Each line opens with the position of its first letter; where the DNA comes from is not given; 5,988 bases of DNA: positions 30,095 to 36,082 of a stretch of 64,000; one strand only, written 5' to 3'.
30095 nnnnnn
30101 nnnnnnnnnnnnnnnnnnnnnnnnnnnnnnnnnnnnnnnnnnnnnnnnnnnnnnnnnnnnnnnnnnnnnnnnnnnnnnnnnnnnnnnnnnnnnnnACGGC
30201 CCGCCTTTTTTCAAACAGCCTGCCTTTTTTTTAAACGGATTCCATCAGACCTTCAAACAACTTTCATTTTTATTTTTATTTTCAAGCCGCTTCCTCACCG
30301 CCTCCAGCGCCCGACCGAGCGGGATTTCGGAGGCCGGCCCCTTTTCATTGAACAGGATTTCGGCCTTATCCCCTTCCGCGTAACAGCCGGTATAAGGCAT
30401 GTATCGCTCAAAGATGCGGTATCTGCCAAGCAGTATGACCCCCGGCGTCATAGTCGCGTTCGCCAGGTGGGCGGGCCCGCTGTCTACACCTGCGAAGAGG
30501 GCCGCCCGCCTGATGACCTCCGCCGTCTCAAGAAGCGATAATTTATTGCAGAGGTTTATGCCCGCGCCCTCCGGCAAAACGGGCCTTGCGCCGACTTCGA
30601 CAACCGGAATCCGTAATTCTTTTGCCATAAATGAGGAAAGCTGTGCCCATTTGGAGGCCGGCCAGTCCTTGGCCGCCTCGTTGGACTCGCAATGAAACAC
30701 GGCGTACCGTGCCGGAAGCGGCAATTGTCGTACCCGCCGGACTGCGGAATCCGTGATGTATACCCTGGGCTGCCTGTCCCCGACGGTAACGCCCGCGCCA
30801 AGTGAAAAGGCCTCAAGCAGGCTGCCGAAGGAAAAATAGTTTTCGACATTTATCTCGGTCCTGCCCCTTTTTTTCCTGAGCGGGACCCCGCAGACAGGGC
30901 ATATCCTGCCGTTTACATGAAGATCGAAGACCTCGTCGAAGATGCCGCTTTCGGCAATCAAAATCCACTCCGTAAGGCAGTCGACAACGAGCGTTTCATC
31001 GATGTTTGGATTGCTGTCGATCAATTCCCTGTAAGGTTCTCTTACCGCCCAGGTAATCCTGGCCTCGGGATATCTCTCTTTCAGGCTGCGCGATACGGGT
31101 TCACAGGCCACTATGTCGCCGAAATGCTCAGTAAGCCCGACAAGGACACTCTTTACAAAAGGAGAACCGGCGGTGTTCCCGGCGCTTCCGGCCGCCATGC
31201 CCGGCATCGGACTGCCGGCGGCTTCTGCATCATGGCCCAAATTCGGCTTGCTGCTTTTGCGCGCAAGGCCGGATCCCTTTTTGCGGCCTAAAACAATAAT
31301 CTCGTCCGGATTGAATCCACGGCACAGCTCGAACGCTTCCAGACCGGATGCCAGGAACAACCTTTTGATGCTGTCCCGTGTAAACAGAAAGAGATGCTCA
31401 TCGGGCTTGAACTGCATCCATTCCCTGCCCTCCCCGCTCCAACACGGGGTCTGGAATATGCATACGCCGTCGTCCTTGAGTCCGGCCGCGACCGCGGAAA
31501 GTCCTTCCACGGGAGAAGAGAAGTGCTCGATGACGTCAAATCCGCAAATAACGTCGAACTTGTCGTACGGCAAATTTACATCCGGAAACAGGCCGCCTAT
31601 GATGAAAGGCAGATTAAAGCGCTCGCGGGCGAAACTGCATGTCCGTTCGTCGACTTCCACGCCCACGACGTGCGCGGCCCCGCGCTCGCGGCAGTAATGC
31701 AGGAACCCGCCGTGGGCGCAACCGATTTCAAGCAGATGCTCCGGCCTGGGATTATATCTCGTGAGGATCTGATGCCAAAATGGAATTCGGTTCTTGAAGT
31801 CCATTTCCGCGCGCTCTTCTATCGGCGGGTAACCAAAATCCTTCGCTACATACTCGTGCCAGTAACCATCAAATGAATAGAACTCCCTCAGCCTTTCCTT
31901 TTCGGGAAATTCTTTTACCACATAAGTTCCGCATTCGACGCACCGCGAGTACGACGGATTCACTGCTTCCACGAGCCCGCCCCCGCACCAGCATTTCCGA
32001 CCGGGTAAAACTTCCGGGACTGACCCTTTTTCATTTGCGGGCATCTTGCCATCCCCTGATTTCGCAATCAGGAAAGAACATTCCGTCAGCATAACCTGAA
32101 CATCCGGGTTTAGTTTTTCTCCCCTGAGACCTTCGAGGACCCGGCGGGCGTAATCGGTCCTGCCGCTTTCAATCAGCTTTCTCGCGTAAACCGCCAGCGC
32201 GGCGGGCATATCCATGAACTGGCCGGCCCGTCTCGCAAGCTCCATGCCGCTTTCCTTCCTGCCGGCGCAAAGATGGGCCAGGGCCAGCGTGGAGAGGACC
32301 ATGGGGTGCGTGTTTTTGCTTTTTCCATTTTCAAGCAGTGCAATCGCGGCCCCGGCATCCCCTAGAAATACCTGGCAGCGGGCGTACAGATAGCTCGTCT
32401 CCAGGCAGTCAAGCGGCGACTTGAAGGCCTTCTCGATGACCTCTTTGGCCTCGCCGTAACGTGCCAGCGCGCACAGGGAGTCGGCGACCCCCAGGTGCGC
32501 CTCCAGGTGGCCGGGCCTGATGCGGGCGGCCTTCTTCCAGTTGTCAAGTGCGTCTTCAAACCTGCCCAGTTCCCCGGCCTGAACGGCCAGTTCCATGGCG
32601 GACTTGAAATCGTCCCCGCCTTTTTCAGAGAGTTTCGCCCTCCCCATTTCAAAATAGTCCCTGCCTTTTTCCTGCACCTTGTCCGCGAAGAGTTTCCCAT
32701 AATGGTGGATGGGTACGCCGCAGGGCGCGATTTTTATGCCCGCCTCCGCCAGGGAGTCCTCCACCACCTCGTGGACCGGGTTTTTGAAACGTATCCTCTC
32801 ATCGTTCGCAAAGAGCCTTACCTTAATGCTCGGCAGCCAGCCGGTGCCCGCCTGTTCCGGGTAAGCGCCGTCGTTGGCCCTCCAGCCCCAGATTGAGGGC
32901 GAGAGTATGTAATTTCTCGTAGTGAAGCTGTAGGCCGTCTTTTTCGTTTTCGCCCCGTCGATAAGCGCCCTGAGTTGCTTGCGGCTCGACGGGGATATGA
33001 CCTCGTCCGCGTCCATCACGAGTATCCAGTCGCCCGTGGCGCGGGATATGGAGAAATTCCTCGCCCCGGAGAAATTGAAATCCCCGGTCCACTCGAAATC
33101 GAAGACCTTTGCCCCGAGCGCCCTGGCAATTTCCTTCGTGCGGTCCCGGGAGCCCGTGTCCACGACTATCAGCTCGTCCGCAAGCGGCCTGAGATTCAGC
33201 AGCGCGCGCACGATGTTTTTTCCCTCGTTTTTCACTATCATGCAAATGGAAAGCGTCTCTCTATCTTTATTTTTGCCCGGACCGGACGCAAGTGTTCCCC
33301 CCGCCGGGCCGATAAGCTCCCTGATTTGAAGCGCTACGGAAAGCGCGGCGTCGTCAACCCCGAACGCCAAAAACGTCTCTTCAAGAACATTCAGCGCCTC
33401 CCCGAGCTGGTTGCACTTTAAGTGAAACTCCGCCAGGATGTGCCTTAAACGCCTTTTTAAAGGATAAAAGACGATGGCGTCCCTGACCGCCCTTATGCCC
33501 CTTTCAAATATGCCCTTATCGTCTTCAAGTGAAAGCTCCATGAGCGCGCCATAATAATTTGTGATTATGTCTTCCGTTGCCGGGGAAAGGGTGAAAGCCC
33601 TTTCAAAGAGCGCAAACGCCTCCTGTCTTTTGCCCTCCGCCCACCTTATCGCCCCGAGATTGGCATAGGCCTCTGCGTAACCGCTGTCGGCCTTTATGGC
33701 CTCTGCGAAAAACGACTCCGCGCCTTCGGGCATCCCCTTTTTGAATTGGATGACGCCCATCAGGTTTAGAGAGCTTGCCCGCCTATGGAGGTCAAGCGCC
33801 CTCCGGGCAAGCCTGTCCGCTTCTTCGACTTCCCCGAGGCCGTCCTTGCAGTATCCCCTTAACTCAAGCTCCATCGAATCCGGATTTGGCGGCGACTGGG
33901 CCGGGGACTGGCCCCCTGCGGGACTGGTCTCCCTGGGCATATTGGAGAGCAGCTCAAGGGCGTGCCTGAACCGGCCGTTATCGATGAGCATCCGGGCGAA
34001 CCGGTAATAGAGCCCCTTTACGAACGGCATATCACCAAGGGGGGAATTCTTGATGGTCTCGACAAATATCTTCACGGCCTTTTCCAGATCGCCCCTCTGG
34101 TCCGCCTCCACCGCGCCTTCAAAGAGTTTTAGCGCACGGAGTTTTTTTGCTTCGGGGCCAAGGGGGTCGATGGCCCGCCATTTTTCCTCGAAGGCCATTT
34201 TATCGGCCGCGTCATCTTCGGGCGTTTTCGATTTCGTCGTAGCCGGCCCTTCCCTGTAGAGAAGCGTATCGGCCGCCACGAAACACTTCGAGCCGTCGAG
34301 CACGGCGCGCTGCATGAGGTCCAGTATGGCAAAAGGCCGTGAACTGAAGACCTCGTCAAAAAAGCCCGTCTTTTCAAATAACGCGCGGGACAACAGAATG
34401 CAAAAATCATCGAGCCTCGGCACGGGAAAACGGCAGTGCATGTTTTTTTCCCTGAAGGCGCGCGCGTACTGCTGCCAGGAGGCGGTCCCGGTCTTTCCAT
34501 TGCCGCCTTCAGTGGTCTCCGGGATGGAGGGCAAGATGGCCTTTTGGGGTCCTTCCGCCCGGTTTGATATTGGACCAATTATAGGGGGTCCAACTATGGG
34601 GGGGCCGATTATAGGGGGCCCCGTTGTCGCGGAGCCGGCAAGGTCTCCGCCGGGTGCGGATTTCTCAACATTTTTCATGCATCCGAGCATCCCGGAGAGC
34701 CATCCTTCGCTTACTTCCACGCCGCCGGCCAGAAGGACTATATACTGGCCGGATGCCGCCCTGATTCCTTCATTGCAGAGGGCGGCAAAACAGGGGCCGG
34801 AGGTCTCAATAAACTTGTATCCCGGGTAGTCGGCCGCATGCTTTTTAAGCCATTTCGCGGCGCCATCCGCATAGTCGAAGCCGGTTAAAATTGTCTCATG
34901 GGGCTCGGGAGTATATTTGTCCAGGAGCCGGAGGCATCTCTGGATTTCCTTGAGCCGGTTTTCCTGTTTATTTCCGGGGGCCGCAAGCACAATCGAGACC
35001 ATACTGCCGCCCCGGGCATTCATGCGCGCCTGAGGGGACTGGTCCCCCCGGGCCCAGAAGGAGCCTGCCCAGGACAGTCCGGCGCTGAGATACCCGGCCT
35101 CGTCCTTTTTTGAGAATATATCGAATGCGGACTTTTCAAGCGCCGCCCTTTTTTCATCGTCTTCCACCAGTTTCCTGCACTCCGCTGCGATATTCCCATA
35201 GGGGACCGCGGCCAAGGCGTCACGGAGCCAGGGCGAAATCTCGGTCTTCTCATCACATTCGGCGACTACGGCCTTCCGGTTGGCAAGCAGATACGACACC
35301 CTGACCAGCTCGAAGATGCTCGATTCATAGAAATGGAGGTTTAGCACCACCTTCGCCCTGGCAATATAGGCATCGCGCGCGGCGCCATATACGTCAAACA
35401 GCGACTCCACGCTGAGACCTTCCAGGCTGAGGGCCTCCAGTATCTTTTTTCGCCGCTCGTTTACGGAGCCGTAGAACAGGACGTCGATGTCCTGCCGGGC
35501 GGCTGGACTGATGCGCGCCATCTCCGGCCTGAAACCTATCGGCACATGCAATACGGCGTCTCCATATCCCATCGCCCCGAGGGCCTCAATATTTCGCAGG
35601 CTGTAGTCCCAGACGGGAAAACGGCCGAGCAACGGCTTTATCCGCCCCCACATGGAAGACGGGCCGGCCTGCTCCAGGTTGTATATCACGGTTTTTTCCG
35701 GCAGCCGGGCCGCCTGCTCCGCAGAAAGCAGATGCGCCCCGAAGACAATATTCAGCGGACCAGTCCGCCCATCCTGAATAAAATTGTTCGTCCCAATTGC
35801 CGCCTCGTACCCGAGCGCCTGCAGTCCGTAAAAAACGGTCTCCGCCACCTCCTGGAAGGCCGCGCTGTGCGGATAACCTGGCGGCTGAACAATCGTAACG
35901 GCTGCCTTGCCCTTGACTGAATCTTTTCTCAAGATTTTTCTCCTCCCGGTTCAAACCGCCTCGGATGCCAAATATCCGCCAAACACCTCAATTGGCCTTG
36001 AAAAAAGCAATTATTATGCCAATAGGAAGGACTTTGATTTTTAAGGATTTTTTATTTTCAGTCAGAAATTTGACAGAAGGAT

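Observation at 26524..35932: Two megasynthase-like genes (1895 + 1223 aa, at least eight catalytic-type domains plus TPR arrays) between csrA-fliW and fliC: candidate flagellin glycosylation machine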

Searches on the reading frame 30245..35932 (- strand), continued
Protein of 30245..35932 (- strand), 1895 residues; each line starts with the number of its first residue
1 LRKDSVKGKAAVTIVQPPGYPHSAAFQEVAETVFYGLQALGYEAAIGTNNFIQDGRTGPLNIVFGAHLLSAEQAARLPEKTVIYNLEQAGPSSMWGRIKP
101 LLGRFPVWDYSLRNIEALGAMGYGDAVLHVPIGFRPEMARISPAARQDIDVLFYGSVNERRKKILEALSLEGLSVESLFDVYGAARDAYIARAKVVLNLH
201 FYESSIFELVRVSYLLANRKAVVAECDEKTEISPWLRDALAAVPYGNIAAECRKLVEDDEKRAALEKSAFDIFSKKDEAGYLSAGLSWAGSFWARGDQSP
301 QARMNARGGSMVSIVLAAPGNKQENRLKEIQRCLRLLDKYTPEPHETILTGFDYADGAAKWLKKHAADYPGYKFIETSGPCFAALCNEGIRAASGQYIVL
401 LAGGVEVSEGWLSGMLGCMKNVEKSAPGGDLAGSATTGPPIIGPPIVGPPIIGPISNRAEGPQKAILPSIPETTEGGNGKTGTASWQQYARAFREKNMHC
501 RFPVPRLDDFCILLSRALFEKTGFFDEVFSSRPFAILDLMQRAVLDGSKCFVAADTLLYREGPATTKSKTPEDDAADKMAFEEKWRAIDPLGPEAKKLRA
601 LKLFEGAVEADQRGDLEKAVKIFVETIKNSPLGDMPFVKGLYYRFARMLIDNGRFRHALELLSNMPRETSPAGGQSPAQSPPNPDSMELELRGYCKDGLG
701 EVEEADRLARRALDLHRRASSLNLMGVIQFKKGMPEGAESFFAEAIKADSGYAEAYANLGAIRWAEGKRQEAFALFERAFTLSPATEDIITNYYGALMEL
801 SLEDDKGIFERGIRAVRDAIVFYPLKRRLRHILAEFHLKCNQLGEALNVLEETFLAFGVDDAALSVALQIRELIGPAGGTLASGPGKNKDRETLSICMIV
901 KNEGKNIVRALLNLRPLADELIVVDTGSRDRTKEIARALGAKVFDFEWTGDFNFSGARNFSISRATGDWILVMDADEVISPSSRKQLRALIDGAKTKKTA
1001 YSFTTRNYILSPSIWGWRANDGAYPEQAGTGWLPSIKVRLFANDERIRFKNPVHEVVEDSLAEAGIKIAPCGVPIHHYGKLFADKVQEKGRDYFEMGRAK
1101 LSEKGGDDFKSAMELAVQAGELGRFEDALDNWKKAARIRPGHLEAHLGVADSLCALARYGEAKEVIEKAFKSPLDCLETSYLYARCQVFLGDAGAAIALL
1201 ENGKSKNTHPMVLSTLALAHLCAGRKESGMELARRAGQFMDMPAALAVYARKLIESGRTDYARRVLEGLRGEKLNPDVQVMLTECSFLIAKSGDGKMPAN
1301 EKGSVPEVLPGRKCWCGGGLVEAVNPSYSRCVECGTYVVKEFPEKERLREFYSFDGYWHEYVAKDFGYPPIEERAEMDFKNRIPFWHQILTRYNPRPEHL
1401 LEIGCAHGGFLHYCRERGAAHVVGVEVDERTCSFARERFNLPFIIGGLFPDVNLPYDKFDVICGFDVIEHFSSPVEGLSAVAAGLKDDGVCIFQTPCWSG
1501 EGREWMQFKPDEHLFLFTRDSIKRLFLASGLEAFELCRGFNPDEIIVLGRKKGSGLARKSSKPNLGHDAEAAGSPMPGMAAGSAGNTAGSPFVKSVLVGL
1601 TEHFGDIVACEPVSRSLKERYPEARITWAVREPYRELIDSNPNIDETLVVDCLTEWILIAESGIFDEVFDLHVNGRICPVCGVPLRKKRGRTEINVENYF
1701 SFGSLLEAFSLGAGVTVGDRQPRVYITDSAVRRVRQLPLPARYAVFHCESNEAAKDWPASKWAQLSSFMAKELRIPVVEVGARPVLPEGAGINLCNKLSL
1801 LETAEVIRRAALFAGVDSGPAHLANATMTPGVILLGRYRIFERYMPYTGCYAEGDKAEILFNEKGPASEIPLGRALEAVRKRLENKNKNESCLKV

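Call 21: search_solved_structures(query=window:30245-35932:-, max_evalue=0.01)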
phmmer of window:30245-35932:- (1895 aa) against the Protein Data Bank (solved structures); distinct sequences matched with E-value up to 0.01: 64 (the best 60 are shown).
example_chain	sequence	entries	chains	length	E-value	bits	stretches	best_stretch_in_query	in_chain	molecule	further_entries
22ao_A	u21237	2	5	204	3.9e-25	90.7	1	885-1089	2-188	GmaR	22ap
9qhb_A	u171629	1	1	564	1.7e-17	65.4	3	700-789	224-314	Engineered tetratricopeptide repeat protein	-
7yea_A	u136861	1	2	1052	1.3e-14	55.8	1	699-805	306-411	UDP-N-acetylglucosamine--peptide N-acetylglucosaminyltransferase 110 kDa subunit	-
7yeh_B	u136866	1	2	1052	1.3e-14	55.7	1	699-800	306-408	UDP-N-acetylglucosamine--peptide N-acetylglucosaminyltransferase 110 kDa subunit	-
6eou_A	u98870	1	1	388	1.5e-14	55.6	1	699-800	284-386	UDP-N-acetylglucosamine--peptide N-acetylglucosaminyltransferase 110 kDa subunit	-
7ntf_A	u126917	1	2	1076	1.6e-14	55.5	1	699-800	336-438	Isoform 1 of UDP-N-acetylglucosamine--peptide N-acetylglucosaminyltransferase 110 kDa subu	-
1w3b_A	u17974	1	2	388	3.4e-14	54.4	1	699-800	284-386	UDP-N-ACETYLGLUCOSAMINE--PEPTIDE N-ACETYLGLUCOSAMINYLTRANSFERASE 110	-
8bu0_A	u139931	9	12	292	8.3e-13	49.8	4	699-789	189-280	Consensus tetratricopeptide repeat protein | Crystal structure of an 8-repeat consensus TPR superhelix with Zinc. | Monomer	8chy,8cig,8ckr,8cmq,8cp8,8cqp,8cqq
9qhc_A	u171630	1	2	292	5.5e-10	40.5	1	699-789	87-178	Engineered tetratricopeptide repeat protein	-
7obi_A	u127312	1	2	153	1.4e-08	35.8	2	718-793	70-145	CTPR-rv4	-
7y4i_A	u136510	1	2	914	1.9e-07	32.1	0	710-797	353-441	Probable UDP-N-acetylglucosamine--peptide N-acetylglucosaminyltransferase SPINDLY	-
8dtf_A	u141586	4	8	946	2.1e-07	31.9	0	710-797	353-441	Probable UDP-N-acetylglucosamine--peptide N-acetylglucosaminyltransferase SPINDLY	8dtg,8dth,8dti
7msp_A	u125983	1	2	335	2.2e-07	31.8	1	884-987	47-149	SPbeta prophage-derived glycosyltransferase SunS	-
7msn_A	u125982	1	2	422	3.4e-07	31.2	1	886-987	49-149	SPbeta prophage-derived glycosyltransferase SunS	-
8ch0_A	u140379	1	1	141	2.9e-06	28.1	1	700-785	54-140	Consensus tetratricopeptide repeat protein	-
3tov_A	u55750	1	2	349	1e-05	26.3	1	1594-1653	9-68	Glycosyl transferase family 9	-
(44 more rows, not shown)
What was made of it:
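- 33293..34075 (-): TPR array 1 (residues 620-880). PDB hits to the OGT TPR region (call 21).
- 31313..32005 (-): Four-Cys Zn-ribbon-like motif (CWC...CVEC) plus class I SAM methyltransferase (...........). Weak PDB hits to the sugar C-methyltransferase TcaB9 (call 21).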

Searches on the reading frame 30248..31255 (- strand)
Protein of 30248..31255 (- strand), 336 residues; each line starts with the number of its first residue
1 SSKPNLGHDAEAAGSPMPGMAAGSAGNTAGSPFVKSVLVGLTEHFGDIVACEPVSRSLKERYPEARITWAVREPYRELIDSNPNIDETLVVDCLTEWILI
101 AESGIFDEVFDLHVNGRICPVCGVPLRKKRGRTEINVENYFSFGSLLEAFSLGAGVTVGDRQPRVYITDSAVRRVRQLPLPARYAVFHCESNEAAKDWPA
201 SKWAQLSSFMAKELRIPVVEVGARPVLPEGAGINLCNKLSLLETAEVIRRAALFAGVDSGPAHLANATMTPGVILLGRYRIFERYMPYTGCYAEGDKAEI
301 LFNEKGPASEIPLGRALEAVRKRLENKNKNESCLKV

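Call 14: search_protein_families(library=pfam, proteins=[window:30248-31255:-], max_evalue=1)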
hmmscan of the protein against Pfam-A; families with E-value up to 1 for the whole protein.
window:30248-31255:- (336 aa): 3 families
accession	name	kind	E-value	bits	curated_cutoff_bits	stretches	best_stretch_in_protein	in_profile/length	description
PF01075.23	Glyco_transf_9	-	5.4e-14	52.5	22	1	175-277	98-210/247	Glycosyltransferase family 9 (heptosyltransferase)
PF01396.24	Zn_ribbon_Top1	-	0.18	12.1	32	1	117-133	2-18/39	Topoisomerase DNA binding C4 zinc finger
PF06677.18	Auto_anti-p27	-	0.25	11.9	24.1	1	117-130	16-29/40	Sjogren's syndrome/scleroderma autoantigen 1 (Autoantigen p27)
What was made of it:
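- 30248..31195 (-): GT9 (heptosyltransferase-like) GT-B domain (residues 1580-1895). PF01075 E 5e-14 (call 14).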

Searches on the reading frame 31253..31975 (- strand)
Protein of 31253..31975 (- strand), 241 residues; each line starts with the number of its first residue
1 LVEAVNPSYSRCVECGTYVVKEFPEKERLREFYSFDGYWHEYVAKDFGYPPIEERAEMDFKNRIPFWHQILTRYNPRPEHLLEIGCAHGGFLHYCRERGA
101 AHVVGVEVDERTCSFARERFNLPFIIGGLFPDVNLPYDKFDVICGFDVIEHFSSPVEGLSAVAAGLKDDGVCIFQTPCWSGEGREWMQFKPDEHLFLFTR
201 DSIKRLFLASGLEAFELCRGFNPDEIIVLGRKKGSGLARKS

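Call 14: search_protein_families(library=pfam, proteins=[window:31253-31975:-], max_evalue=1)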
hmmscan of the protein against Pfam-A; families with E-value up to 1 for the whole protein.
window:31253-31975:- (241 aa): 9 families
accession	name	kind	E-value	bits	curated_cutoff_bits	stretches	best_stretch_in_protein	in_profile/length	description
PF13489.12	Methyltransf_23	-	2.7e-22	79.7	27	1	69-214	11-161/164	Methyltransferase domain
PF08241.18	Methyltransf_11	-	1.2e-10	42.4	21.2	1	82-174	1-95/95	Methyltransferase domain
PF08242.18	Methyltransf_12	-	3.2e-10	41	30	1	82-172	1-98/98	Methyltransferase domain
PF13649.12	Methyltransf_25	-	1.1e-09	39.2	27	1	82-170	2-97/97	Methyltransferase domain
PF13847.12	Methyltransf_31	-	1.7e-08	34.7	27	1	80-178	6-113/145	Methyltransferase domain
PF08003.17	Methyltransf_9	-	2e-05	24.2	23.8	1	78-183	116-226/315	Protein of unknown function (DUF1698)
PF01728.25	FtsJ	-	0.00012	22.4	24.1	1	69-111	11-56/181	FtsJ-like methyltransferase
PF02353.26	CMAS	-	0.027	14.2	27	1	79-121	64-106/273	Mycolic acid cyclopropane synthetase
PF03291.22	mRNA_G-N7_MeTrfase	-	0.2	11.1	26.6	1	80-120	64-104/315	mRNA (guanine-N(7))-methyltransferase domain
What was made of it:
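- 31313..32005 (-): Methyltransf_23 E 3e-22 (call 14).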

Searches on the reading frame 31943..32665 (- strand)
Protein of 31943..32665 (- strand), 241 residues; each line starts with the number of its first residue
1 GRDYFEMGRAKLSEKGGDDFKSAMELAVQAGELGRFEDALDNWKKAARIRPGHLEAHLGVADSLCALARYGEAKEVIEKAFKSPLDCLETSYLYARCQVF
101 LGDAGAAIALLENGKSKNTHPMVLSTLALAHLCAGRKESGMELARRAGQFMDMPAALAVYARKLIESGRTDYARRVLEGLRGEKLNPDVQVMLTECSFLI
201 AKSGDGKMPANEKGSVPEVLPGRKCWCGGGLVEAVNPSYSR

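Call 14: search_protein_families(library=pfam, proteins=[window:31943-32665:-], max_evalue=1)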
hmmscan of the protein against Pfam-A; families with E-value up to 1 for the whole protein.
window:31943-32665:- (241 aa): 16 families
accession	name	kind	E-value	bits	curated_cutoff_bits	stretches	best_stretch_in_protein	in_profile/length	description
PF14559.12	TPR_19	-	3.6e-14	53.3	25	3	33-80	4-51/68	Tetratricopeptide repeat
PF12895.13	ANAPC3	-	1.7e-11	44.6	27.2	4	55-113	24-81/82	Anaphase-promoting complex, cyclosome, subunit 3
PF13428.12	TPR_14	-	2.2e-06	28.3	23.5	0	26-61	7-42/44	Tetratricopeptide repeat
PF07719.23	TPR_2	-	9.9e-06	25.7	27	1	25-53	6-34/34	Tetratricopeptide repeat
PF07721.20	TPR_4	-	2.5e-05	24.9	27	0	92-112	5-25/26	Tetratricopeptide repeat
PF13432.12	TPR_16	-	0.00063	20.6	32.7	2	27-73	4-50/65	Tetratricopeptide repeat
PF13424.12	TPR_12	-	0.00081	20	30.1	1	24-80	7-71/77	Tetratricopeptide repeat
PF13181.12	TPR_8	-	0.0034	17.9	25.7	0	66-82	13-29/34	Tetratricopeptide repeat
PF00515.34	TPR_1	-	0.0039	17.4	27.8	1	26-52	7-33/34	Tetratricopeptide repeat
PF13414.12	TPR_11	-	0.0058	16.7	26.8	1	32-59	6-33/42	TPR repeat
PF13374.12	TPR_10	-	0.037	14.5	27.5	0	31-50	13-32/42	Tetratricopeptide repeat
PF13431.12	TPR_17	-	0.05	14.3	24.4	0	44-74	3-33/34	Tetratricopeptide repeat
PF23914.1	TPR_CcmH_CycH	-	0.056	13.7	42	1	11-109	42-142/158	Cytochrome c-type biogenesis protein H TPR domain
PF20308.4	TPR-S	-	0.057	14.4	27.6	0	154-192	18-56/102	Tetratricopeptide Repeats-Sensor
PF19760.4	DUF6247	-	0.086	13.5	26.9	1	19-73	28-81/99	Family of unknown function (DUF6247)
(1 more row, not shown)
